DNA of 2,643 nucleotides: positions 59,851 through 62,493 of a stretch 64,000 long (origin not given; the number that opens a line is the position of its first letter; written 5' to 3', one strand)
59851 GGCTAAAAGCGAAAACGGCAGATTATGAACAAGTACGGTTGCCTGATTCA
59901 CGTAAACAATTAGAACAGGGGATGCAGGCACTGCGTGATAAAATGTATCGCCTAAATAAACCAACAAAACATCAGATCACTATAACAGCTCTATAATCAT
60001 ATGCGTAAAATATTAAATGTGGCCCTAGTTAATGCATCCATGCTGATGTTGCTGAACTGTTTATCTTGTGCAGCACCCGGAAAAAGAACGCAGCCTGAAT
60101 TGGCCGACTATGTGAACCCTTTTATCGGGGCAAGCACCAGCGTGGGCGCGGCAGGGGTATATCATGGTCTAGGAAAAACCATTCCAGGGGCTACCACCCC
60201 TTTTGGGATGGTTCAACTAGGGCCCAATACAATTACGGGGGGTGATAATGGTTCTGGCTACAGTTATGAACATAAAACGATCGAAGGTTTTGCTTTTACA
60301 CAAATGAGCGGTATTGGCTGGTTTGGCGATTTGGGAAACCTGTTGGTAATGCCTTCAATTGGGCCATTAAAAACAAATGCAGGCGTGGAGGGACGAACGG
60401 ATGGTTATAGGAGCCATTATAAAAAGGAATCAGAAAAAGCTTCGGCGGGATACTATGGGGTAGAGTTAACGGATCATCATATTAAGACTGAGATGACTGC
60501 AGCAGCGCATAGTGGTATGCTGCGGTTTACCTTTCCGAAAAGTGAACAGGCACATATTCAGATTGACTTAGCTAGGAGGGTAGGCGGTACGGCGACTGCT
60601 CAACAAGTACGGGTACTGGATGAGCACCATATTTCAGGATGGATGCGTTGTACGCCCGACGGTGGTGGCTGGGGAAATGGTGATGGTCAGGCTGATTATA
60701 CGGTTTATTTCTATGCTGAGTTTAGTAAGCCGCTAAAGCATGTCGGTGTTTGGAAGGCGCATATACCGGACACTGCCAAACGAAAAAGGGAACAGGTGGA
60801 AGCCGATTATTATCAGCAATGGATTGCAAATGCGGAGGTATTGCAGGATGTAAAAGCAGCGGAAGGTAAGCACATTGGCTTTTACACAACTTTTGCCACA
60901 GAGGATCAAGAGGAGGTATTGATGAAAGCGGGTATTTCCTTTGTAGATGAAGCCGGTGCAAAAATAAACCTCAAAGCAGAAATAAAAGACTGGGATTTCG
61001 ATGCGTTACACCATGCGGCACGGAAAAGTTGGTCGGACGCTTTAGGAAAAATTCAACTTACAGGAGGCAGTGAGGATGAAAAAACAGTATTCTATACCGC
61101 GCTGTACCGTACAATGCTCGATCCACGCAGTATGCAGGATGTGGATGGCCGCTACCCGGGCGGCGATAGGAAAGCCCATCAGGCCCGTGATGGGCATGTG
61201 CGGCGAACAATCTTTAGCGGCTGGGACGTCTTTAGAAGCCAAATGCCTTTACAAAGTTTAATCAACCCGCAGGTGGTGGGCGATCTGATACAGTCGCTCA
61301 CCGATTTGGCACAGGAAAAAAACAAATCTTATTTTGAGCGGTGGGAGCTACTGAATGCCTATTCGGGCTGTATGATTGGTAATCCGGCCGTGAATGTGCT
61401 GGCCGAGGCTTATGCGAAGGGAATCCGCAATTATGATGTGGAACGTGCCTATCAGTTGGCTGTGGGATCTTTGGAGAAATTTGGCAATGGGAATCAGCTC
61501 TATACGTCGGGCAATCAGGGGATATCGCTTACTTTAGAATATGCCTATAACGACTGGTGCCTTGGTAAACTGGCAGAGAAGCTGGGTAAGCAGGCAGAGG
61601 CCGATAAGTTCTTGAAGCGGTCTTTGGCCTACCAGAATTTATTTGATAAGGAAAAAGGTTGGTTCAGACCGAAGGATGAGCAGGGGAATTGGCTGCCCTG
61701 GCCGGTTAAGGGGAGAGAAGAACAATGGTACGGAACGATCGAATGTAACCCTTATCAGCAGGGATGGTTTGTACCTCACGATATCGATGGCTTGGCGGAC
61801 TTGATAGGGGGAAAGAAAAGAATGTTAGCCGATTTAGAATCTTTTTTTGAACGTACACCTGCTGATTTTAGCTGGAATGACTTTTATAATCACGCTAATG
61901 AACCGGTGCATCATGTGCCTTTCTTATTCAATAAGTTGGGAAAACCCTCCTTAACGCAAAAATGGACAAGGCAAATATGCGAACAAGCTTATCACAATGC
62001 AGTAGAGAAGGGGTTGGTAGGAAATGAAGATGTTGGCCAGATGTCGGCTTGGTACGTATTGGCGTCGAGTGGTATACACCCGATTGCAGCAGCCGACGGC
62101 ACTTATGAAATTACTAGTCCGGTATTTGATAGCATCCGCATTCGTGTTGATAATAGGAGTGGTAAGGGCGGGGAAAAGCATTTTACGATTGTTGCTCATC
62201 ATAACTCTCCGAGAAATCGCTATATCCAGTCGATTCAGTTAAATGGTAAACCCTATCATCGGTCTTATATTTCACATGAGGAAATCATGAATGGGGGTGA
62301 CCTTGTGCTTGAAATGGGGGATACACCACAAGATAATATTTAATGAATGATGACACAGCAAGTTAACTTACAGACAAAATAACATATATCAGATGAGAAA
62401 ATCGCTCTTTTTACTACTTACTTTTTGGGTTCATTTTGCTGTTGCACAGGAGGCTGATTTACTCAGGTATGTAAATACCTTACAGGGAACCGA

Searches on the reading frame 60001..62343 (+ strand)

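Call 29: search_protein_families(library=pfam, proteins=[window:60001-62343:+], max_evalue=0.001)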
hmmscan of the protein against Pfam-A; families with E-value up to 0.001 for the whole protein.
window:60001-62343:+ (780 aa): 2 families
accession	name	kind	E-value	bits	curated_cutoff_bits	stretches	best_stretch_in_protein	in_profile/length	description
PF07971.18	Glyco_hydro_92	-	1.4e-149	499.5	24.6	1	319-774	1-464/464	Glycosyl hydrolase family 92 catalytic domain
PF17678.7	Glyco_hydro_92N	-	2e-68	231.2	34.5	1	37-313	1-236/236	Glycosyl hydrolase family 92 N-terminal domain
